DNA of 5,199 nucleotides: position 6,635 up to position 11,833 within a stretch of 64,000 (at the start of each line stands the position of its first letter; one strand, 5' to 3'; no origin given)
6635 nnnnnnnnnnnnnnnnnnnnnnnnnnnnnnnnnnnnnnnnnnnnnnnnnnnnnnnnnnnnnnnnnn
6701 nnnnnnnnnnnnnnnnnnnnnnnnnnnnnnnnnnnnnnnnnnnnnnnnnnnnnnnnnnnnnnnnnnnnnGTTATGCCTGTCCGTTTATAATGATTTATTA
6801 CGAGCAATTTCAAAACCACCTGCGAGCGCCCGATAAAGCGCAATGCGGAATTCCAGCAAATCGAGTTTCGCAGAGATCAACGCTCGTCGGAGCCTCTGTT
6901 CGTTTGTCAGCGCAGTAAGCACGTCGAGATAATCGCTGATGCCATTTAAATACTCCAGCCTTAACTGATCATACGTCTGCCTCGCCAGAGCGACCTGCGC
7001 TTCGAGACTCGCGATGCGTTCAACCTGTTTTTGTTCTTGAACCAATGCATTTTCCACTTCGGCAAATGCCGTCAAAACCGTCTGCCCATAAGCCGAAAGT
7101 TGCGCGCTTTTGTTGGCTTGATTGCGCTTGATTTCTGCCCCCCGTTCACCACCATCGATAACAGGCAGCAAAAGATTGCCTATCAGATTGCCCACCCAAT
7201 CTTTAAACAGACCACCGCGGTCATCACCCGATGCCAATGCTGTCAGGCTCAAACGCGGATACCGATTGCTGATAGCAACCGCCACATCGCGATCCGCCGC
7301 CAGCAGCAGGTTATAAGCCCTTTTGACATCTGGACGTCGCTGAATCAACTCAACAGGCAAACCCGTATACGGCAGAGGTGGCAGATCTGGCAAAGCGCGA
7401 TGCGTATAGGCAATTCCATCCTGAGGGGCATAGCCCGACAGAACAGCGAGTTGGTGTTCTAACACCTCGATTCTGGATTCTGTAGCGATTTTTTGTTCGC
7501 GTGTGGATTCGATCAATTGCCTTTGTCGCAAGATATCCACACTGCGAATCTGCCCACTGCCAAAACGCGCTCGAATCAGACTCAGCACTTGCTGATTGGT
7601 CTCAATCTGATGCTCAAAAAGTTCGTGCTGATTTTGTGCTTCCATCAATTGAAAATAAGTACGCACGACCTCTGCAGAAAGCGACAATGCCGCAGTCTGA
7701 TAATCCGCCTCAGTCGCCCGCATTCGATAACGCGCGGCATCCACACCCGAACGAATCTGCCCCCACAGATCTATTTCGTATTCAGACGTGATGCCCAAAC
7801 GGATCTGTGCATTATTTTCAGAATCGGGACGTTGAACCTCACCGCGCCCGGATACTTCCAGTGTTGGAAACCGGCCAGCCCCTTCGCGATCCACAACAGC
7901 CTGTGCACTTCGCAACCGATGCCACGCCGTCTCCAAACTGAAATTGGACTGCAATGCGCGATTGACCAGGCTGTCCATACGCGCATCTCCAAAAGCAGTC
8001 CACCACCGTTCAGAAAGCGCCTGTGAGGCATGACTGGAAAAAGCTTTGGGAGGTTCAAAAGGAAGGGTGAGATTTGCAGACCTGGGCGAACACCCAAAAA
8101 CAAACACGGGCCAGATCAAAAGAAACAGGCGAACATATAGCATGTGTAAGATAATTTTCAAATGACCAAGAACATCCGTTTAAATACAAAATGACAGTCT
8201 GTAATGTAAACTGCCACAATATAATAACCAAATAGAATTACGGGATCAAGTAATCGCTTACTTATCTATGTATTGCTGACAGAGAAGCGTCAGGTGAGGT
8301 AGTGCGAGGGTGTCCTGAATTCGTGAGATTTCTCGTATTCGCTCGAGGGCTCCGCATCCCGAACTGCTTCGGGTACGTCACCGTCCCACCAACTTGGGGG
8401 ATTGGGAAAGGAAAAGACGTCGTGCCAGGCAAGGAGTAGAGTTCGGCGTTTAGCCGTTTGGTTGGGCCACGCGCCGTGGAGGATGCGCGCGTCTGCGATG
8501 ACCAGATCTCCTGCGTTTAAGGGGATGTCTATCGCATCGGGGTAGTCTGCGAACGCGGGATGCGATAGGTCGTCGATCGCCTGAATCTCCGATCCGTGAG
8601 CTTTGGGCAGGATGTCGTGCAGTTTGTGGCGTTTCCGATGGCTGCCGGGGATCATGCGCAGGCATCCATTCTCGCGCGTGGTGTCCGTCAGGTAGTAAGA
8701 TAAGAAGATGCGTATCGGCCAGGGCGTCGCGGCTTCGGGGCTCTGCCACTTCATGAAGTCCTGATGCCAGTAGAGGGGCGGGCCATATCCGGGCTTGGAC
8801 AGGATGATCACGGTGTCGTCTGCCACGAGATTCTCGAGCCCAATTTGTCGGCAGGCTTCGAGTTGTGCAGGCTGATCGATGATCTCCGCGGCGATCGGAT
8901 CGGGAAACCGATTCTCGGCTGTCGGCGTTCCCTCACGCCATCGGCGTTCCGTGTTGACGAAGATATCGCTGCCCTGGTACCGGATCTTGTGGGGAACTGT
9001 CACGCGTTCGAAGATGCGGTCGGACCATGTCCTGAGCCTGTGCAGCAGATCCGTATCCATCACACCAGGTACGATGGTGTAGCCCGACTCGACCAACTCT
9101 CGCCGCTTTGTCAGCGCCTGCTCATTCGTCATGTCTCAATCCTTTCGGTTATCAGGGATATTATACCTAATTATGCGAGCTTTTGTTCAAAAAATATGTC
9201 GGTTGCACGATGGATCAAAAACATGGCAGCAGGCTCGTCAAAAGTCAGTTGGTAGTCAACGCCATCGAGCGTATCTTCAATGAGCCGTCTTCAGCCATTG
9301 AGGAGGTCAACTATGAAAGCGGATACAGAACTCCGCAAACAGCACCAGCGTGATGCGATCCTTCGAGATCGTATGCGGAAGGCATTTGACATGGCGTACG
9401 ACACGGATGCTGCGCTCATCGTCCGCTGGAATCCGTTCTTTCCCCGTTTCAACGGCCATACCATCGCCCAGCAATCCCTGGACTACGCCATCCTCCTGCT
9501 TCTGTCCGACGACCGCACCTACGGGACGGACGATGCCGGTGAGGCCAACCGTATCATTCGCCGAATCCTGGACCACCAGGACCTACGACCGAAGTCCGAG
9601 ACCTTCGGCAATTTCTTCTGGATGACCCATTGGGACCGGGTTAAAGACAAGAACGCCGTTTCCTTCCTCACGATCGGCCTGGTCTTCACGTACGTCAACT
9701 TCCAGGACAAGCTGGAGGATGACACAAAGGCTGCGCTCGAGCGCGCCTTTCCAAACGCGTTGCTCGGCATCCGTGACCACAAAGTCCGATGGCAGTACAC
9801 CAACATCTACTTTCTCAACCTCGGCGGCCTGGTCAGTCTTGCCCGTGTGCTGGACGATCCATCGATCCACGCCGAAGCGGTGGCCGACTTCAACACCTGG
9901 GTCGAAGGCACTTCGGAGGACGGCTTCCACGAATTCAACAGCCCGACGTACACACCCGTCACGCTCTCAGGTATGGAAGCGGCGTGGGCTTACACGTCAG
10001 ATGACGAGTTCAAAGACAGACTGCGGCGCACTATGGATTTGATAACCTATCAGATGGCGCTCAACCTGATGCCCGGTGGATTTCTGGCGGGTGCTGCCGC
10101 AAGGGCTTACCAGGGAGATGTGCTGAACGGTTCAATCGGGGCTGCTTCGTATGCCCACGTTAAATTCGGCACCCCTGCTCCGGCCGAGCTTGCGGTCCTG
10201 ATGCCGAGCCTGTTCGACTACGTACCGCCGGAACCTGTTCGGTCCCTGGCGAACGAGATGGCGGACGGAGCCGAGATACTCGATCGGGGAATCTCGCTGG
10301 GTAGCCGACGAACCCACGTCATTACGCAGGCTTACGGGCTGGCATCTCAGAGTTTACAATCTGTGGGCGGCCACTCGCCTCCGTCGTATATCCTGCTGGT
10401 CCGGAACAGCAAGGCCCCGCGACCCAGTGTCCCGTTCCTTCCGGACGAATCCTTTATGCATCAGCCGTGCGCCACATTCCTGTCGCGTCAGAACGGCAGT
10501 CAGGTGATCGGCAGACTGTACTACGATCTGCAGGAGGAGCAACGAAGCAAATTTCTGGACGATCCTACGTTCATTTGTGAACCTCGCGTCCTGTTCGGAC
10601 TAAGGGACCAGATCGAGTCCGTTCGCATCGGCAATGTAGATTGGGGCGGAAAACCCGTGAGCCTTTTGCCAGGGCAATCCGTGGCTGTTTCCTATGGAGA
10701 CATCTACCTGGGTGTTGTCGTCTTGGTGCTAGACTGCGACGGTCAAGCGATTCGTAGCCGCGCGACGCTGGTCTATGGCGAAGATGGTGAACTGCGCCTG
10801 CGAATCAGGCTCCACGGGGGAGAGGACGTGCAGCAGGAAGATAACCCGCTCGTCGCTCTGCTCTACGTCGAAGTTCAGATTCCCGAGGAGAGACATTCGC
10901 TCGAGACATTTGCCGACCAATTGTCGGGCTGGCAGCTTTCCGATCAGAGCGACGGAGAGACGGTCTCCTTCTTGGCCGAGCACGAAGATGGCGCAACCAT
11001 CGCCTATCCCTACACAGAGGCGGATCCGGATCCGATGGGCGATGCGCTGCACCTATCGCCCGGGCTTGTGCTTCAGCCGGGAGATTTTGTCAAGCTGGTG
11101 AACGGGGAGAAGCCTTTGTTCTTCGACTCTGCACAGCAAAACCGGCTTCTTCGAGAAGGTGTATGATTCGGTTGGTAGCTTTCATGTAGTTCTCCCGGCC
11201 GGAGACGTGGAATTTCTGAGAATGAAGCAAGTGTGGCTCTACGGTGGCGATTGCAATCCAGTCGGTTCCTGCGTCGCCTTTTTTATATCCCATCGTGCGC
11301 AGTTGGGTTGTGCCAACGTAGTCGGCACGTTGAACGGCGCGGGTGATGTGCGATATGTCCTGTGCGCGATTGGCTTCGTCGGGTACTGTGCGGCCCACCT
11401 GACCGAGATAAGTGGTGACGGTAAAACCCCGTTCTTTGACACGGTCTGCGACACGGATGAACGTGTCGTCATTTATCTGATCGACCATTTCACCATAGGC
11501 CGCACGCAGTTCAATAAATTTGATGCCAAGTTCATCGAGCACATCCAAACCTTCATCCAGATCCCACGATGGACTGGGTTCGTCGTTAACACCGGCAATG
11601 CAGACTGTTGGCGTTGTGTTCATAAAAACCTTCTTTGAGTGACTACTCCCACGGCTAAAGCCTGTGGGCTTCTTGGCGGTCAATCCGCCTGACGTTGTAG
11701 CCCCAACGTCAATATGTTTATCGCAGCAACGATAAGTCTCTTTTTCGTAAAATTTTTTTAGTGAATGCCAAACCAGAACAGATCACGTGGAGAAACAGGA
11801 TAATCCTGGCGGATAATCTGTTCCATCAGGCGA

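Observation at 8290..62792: Nine PhyH-family Fe/2OG dioxygenase paralogs systematically interleaved and co-transcribed with 13 cytoplasmic sulfatases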

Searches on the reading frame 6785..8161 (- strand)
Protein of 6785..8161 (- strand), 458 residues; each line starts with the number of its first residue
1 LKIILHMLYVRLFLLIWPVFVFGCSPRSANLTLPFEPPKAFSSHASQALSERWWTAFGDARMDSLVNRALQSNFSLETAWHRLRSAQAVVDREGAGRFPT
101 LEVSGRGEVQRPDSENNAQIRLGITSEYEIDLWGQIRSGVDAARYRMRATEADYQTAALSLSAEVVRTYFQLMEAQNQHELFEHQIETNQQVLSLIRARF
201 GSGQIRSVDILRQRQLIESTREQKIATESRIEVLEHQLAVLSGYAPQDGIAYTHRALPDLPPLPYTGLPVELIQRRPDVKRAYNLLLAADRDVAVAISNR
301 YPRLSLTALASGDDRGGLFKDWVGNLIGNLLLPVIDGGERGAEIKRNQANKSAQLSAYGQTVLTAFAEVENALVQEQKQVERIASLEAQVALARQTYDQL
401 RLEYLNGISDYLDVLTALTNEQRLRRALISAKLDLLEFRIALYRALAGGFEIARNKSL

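Call 3: search_protein_families(library=pfam, proteins=[window:6785-8161:-])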
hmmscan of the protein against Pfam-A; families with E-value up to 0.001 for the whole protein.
window:6785-8161:- (458 aa): 1 family
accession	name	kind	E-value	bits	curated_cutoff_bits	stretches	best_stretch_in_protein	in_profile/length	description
PF02321.23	OEP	-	2.8e-47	161.4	22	2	63-243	2-187/187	Outer membrane efflux protein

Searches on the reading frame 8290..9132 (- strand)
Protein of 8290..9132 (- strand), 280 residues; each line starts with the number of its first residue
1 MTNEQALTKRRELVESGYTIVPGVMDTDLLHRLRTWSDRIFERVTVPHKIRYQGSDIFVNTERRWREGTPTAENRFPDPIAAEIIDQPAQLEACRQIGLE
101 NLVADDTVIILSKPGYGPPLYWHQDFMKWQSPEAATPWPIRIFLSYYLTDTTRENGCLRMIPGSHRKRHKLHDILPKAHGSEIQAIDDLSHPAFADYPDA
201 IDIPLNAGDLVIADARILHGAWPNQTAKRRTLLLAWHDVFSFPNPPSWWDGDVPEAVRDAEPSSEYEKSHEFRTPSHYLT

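Call 3: search_protein_families(library=pfam, proteins=[window:8290-9132:-])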
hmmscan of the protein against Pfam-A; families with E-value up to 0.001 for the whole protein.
window:8290-9132:- (280 aa): 1 family
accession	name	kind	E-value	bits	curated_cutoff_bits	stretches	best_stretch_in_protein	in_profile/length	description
PF05721.19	PhyH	-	1e-27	98.3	22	1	15-231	3-212/213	Phytanoyl-CoA dioxygenase (PhyH)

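Call 24: search_solved_structures(query=window:8290-9132:-, max_evalue=1, show_alignments=1)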
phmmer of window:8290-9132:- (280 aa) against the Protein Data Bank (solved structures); distinct sequences matched with E-value up to 1: 41.
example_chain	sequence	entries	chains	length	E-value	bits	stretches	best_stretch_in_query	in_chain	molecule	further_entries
4xab_A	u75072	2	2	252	6.6e-13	51.7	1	10-250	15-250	EvdO2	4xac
5nch_A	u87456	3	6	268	2.5e-08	36.7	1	113-246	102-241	Leucine hydroxylase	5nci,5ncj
6zyk_A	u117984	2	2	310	2.5e-07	33.3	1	82-230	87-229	Monooxygenase | Uncharacterized protein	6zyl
4xaa_A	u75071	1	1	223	2.6e-07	33.3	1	107-243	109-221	Putative oxygenase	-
4mhr_A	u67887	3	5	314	3.6e-07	32.8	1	110-228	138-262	Ectoine hydroxylase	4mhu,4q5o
6ec3_A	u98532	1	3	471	1.5e-06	30.8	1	103-247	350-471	Methyltransferase domain-containing protein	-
7dt0_A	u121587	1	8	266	1.9e-05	27.2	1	82-175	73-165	Phytanoyl-CoA dioxygenase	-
3emr_A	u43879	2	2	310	4.4e-05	26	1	111-241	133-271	EctD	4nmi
2opw_A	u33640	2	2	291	8.7e-05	25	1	79-230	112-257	PHYHD1 protein | Phytanoyl-CoA dioxygenase domain-containing protein 1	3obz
7e01_A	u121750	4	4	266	0.00015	24.2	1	83-175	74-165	Phytanoyl-CoA dioxygenase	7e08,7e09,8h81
7dzz_A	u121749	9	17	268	0.00015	24.2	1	83-175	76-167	Phytanoyl-CoA dioxygenase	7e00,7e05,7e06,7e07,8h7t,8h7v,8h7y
2a1x_A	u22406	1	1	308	0.00037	23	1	87-230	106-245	Phytanoyl-CoA dioxygenase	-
5epa_A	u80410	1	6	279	0.00041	22.8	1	147-227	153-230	SnoK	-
5ybm_A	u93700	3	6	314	0.00051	22.5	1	104-235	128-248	PrhA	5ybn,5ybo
5ybp_A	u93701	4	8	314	0.0007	22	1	104-235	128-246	PrhA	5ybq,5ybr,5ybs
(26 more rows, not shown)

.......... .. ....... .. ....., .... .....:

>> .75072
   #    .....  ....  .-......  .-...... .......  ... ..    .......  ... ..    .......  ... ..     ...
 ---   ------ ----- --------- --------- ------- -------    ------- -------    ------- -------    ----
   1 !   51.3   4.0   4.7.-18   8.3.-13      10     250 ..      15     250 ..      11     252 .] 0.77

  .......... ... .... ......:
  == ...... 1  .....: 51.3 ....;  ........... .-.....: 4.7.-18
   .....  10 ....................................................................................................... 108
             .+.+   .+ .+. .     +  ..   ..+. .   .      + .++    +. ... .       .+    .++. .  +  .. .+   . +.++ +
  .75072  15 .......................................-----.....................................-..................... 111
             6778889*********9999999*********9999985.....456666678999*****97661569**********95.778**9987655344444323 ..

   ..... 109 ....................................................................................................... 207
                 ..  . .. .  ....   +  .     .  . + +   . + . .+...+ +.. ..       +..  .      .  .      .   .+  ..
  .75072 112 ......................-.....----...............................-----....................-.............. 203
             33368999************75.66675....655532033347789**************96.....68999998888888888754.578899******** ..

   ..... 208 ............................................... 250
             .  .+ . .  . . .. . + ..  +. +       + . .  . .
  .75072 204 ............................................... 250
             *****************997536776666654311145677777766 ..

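Call 63: search_protein_families(library=ncbifam, max_evalue=0.001, proteins=[window:8290-9132:-])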
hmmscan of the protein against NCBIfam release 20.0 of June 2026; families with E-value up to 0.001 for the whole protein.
window:8290-9132:- (280 aa): 3 families
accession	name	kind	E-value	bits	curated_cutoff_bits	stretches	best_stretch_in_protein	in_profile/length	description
TIGR02408.1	ectoine_ThpD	equivalog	1e-09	38.1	336.5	1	78-231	83-241/277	ectoine hydroxylase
TIGR01762.1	chlorin-enz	subfamily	1.5e-06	27.8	226.3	0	136-167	130-159/288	chlorinating enzyme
NF052437.1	MPhHdxlPhnYGIM8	equivalog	0.00066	19.2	500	0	142-236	130-213/260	methylphosphonate hydroxylase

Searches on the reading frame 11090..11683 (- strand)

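Call 7: search_protein_families(library=pfam, max_evalue=1, proteins=[window:11090-11683:-])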
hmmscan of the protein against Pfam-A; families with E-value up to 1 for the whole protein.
window:11090-11683:- (197 aa): 3 families
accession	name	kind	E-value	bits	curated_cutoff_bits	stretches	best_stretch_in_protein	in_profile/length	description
PF01261.30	AP_endonuc_2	-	2.6e-06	27.8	31.1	1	47-181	2-119/249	Xylose isomerase-like TIM barrel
PF02679.21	ComA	-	0.0099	15.8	25.2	1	42-119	84-153/243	(2R)-phospho-3-sulfolactate synthase (ComA)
PF25621.1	PhiKZ_gp244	-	0.015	15.9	27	0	69-107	55-93/116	Bacteriophage PhiKZ capsid decoration protein gp244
